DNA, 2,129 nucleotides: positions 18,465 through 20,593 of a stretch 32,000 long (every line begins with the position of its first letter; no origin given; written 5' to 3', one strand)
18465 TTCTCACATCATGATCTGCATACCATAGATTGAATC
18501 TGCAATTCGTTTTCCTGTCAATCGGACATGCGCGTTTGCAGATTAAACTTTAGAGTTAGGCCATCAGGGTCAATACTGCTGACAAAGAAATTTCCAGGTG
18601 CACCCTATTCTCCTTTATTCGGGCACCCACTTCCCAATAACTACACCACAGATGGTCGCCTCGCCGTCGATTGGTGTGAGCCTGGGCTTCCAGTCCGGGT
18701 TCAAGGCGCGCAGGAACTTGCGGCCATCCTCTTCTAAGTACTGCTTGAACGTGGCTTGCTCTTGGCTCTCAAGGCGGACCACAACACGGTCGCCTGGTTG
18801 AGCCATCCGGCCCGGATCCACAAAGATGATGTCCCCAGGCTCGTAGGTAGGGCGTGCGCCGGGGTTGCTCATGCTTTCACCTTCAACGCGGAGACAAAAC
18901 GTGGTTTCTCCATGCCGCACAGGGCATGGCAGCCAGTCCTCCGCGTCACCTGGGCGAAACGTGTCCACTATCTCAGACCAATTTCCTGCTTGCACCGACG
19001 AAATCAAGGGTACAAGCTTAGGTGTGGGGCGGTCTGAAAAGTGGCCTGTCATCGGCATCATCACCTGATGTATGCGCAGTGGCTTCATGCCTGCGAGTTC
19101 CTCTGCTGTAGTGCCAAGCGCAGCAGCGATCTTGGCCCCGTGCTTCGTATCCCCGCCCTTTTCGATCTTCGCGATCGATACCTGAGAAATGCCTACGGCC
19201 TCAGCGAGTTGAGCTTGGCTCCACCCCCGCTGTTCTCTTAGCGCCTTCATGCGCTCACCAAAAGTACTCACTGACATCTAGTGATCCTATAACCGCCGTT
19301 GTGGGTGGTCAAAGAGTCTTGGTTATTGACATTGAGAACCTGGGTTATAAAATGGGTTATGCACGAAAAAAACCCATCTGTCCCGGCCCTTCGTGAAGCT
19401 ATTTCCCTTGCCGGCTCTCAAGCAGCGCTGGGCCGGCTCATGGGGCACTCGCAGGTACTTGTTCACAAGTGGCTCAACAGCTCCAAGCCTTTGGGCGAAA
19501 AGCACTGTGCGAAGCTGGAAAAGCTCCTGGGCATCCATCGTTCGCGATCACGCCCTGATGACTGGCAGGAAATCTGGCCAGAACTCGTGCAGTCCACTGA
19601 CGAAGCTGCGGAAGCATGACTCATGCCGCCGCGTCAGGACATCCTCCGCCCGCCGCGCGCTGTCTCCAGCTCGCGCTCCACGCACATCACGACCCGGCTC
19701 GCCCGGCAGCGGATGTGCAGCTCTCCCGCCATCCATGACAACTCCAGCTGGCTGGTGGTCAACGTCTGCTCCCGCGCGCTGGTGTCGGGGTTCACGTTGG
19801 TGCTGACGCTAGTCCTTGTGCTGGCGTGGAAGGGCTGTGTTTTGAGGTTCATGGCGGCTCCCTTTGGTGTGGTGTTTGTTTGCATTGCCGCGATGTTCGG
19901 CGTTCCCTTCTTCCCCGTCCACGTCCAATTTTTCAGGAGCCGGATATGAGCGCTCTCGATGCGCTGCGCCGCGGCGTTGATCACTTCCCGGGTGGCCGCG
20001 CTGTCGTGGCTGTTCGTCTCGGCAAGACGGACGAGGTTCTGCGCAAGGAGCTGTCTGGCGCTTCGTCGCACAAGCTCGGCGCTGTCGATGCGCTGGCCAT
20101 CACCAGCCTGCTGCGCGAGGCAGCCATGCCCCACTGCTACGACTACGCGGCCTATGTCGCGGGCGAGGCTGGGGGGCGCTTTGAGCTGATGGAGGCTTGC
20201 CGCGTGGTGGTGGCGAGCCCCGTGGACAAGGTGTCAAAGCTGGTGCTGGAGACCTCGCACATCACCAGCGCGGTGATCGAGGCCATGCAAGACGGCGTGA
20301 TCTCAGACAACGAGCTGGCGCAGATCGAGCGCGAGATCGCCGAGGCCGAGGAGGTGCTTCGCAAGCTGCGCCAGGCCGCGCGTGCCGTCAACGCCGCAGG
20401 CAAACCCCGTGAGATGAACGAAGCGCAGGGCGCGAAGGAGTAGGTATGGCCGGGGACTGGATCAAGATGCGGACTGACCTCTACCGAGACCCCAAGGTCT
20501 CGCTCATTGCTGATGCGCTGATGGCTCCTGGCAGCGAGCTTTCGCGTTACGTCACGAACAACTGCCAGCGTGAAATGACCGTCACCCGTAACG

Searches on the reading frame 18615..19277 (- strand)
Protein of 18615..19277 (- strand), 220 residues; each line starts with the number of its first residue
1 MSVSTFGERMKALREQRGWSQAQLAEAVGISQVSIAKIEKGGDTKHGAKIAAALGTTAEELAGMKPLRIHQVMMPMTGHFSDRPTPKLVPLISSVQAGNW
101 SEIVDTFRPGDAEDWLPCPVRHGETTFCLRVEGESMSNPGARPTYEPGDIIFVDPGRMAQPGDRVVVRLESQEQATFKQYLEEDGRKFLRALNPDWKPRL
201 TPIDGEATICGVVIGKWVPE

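Call 3: search_protein_families(library=pfam, proteins=[window:18615-19277:-], max_evalue=1)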
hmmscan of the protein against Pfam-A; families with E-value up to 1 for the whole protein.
window:18615-19277:- (220 aa): 11 families
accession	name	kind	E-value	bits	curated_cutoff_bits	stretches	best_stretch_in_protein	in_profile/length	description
PF00717.28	Peptidase_S24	-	1.8e-24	86.1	23.3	1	90-214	1-116/116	Peptidase S24-like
PF01381.28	HTH_3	-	2.3e-12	47.2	23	1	10-61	1-55/55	Helix-turn-helix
PF13560.12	HTH_31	-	3.4e-11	43.7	27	1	6-44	2-40/64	Helix-turn-helix domain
PF12844.13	HTH_19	-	8e-09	35.7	30.2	1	7-47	1-40/64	Helix-turn-helix domain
PF13443.12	HTH_26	-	0.00012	22.7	22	1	10-65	2-61/63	Cro/C1-type HTH DNA-binding domain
PF13413.12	HTH_25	-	0.00049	20.3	24.6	1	10-41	2-33/62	Helix-turn-helix domain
PF13744.12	HTH_37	-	0.038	14.2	27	1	10-41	23-54/80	Helix-turn-helix domain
PF13384.12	HTH_23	-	0.084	13.2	24.6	1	13-36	13-35/50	Homeodomain-like domain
PF17762.8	HTH_ParB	-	0.12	13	22.6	1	10-37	12-39/102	ParB HTH domain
PF13693.12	HTH_35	-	0.13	12.7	25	1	13-61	10-58/75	Winged helix-turn-helix DNA-binding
PF13412.12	HTH_24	-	0.21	11.6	21.9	1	11-31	10-30/48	Winged helix-turn-helix DNA-binding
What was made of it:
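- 18615..19277 (-): cI-type prophage repressor (HTH_3 plus Peptidase_S24). Context gene whose transcript probably reads into the cargo genes. Pfam Peptidase_S24 E 1.8e-24 and HTH_3 E 2.3e-12 (call 3).
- Checked: cI-type repressor, 18615-19277(-), 220 aa. Pfam HTH_3 plus Peptidase_S24 (call 3).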

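Call 5: search_protein_families(library=phrogs, proteins=[window:18615-19277:-], max_evalue=0.1)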
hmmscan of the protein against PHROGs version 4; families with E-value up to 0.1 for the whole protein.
window:18615-19277:- (220 aa): 35 families (the best 25 are shown)
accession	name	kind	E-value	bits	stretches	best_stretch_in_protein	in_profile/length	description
phrog_4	-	transcription regulation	1.9e-45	156.5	1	4-219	135-338/400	transcriptional repressor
phrog_8558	-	unknown function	4.6e-20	73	1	124-216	18-107/114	-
phrog_8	-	transcription regulation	4.1e-12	47.2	1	5-65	76-139/346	transcriptional regulator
phrog_5823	-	transcription regulation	6.3e-12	46.3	1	4-66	5-71/404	transcriptional regulator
phrog_811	-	DNA, RNA and nucleotide metabolism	3.4e-09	37.4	1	121-214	43-129/140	UmuD-like protein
phrog_3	-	transcription regulation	5.3e-09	37.3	1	4-61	87-145/430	transcriptional repressor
phrog_7241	-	transcription regulation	1.3e-08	35.9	1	9-62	65-121/122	transcriptional regulator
phrog_1373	-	transcription regulation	2.3e-08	35.2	1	6-49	64-104/166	transcriptional regulator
phrog_2328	-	transcription regulation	4.4e-08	34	1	4-44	14-54/128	transcriptional repressor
phrog_2339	-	DNA, RNA and nucleotide metabolism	9.6e-07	29.7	1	9-45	29-65/98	HTH DNA binding protein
phrog_6201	-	transcription regulation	1.4e-06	29.2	1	122-218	24-116/121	CI-like repressor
phrog_6831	-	transcription regulation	1.9e-06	28.7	1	11-45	12-45/68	transcriptional regulator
phrog_2439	-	transcription regulation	2.5e-06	27.6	1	3-57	5-62/367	transcriptional regulator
phrog_2967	-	transcription regulation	3.3e-06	27.8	1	3-63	8-71/225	transcriptional regulator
phrog_4583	-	transcription regulation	4.4e-05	24.4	1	14-61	19-69/81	transcriptional repressor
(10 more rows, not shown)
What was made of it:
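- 18615..19277 (-): PHROG 4 transcriptional repressor E 1.9e-45 (call 5).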

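Call 87: find_related_loci(query=window:18615-19277:-, collection=viral_contigs, flank=4000)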
Query window:18615-19277:- (220 aa) in viral_contigs; peptide patterns used: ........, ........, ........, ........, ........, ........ (x = any residue, [..] = any of these).
32 stretches matched a pattern; 27 encode a relative of the query (tblastn E <= 1e-3); 27 distinct loci.
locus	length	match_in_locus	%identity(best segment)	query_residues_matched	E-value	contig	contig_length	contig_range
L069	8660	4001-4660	100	1-220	2e-149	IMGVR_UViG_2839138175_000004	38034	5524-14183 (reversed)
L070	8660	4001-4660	100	1-220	2e-149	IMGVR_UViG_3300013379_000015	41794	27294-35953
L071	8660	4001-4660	81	1-220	3e-122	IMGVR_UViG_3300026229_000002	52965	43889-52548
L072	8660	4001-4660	81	1-220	3e-122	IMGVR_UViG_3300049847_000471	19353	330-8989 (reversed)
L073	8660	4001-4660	81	1-220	3e-122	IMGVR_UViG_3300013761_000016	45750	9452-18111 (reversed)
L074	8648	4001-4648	79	1-220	7e-112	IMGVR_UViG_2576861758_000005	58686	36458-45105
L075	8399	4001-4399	91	88-220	2e-82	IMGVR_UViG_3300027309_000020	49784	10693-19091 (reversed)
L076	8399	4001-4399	90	88-220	1e-80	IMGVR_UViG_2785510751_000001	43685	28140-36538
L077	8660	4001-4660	59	6-220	2e-77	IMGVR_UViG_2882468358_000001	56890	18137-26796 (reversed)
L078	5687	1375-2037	59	3-220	2e-74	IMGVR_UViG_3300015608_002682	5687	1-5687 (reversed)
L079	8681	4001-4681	48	1-220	4e-64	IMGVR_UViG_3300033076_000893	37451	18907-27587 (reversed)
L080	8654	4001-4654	50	2-220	2e-60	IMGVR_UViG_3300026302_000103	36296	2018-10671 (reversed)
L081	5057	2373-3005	46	3-217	2e-56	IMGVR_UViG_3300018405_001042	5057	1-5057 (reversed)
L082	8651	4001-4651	48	6-220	3e-56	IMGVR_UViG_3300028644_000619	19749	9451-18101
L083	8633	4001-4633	45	3-217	3e-55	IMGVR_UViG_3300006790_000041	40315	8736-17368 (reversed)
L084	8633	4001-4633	45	3-217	2e-54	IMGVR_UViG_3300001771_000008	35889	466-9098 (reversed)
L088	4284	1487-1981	44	55-216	2e-44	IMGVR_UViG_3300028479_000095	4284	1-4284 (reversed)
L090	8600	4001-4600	39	7-217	4e-40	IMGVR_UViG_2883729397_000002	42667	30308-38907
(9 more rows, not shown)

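Call 89: search_protein_families(library=pfam, proteins=[L071:4787-5812:+, L074:4668-5483:+, L075:4436-5386:+, L077:4789-5952:+, L078:2198-2995:+, L083:4801-5571:+, L084:4673-5473:+, L088:2008-3171:+, L090:4643-5599:+, L080:5260-6054:+], max_evalue=0.01)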
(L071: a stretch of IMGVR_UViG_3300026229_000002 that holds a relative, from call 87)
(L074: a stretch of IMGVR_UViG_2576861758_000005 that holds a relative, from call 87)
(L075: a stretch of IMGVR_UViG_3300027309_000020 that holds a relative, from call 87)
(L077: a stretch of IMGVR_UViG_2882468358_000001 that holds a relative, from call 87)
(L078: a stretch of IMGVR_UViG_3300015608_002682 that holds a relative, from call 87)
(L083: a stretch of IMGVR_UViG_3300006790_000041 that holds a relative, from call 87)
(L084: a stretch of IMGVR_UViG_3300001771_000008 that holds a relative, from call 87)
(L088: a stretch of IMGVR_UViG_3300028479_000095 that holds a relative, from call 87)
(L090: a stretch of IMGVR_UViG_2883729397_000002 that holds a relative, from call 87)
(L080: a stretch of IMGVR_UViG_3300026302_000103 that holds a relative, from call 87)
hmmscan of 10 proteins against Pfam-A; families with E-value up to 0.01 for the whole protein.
L071:4787-5812:+ (341 aa): 1 family
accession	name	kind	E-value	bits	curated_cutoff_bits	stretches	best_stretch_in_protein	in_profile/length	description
PF03869.20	Arc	-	9.2e-06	25.9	20.4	1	266-302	6-42/50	Arc-like DNA binding domain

L074:4668-5483:+ (271 aa): 0 families

L075:4436-5386:+ (316 aa): 2 families
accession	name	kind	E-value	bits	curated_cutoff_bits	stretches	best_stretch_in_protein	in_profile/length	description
PF02369.22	Big_1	-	0.0003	21.3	34.9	1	44-87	19-62/93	Bacterial Ig-like domain (group 1)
PF17789.7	MG4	-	0.0056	17.3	24.7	0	46-85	18-54/95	Macroglobulin domain MG4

L077:4789-5952:+ (387 aa): 2 families
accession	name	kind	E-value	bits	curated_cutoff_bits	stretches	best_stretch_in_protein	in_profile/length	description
PF04313.20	HSDR_N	-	8.9e-15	55.5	25.1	1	63-126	124-195/198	Type I restriction enzyme R protein N terminus (HSDR_N)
PF13588.12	HSDR_N_2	-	3.8e-07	30.6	25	1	25-122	2-95/110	Type I restriction enzyme R protein N terminus (HSDR_N)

L078:2198-2995:+ (265 aa): 0 families

L083:4801-5571:+ (256 aa): 1 family
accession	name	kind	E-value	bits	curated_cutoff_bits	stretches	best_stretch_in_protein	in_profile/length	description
PF04383.19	KilA-N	-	7.6e-24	84.1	23.8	1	20-115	8-106/107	KilA-N domain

L084:4673-5473:+ (266 aa): 1 family
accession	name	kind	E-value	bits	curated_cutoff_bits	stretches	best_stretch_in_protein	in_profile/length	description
PF20404.3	DUF6694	-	4.2e-17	62.9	24.3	1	2-96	1-99/102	Family of unknown function (DUF6694)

L088:2008-3171:+ (387 aa): 2 families
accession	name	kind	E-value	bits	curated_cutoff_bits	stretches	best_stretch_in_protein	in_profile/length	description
PF04313.20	HSDR_N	-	4.7e-12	46.6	25.1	1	72-149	114-197/198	Type I restriction enzyme R protein N terminus (HSDR_N)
PF13588.12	HSDR_N_2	-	3.2e-06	27.6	25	1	68-143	20-95/110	Type I restriction enzyme R protein N terminus (HSDR_N)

L090:4643-5599:+ (318 aa): 0 families

L080:5260-6054:+ (264 aa): 0 families

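Call 90: search_protein_families(library=padloc, proteins=[L071:4787-5812:+, L074:4668-5483:+, L075:4436-5386:+, L077:4789-5952:+, L078:2198-2995:+, L083:4801-5571:+, L084:4673-5473:+, L088:2008-3171:+, L090:4643-5599:+, L080:5260-6054:+], max_evalue=0.001)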
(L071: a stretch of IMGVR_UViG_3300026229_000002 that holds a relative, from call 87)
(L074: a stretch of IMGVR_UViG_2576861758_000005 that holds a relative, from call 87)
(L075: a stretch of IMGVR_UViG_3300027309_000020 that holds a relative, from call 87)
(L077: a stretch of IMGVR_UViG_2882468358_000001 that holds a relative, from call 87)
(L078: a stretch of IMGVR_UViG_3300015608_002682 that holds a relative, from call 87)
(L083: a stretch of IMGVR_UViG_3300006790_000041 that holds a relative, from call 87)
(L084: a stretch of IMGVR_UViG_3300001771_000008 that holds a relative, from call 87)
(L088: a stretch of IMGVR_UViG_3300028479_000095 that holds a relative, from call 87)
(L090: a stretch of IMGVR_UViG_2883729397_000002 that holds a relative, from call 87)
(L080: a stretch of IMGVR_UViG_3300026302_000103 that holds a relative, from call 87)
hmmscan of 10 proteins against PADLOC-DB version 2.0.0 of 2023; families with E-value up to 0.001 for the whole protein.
L071:4787-5812:+ (341 aa): 0 families

L074:4668-5483:+ (271 aa): 0 families

L075:4436-5386:+ (316 aa): 0 families

L077:4789-5952:+ (387 aa): 0 families

L078:2198-2995:+ (265 aa): 0 families

L083:4801-5571:+ (256 aa): 1 family
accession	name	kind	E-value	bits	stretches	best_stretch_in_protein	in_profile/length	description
PDLC02356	BstA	-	3.2e-17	60.6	1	125-240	150-270/292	BstA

L084:4673-5473:+ (266 aa): 1 family
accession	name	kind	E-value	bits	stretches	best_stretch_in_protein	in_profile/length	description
PDLC03921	MkoA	-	7.1e-05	18.6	1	19-143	362-492/1607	-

L088:2008-3171:+ (387 aa): 1 family
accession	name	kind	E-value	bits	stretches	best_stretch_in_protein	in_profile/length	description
PDLC03604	REase_MTase_IIG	-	1.8e-06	24.2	1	43-167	28-161/1011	Type IIG restriction enzyme-methyltransferase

L090:4643-5599:+ (318 aa): 0 families

L080:5260-6054:+ (264 aa): 0 families

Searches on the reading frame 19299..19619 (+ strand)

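Call 3: search_protein_families(library=pfam, proteins=[window:19299-19619:+], max_evalue=1)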
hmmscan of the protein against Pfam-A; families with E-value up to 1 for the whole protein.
window:19299-19619:+ (106 aa): 2 families
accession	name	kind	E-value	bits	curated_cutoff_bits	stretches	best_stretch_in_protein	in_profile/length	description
PF15943.11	YdaS_toxin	-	6.1e-10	39.2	30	1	31-91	1-64/65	Bacterial toxin YdaS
PF01381.28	HTH_3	-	0.0029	18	23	1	39-80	10-51/55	Helix-turn-helix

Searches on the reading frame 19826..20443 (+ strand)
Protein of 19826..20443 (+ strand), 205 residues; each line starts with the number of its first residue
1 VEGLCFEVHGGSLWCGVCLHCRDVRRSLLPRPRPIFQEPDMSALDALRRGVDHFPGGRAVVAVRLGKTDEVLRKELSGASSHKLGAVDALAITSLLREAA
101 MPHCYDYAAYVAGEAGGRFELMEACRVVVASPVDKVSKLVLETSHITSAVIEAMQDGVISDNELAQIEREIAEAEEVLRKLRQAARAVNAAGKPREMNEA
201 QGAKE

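Call 3: search_protein_families(library=pfam, proteins=[window:19826-20443:+], max_evalue=1)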
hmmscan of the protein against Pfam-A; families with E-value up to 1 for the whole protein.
window:19826-20443:+ (205 aa): 1 family
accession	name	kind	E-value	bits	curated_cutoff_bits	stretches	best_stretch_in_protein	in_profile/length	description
PF06892.16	Phage_CP76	-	7.6e-12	45.8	26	1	44-186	3-144/146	Phage regulatory protein CII (CP76)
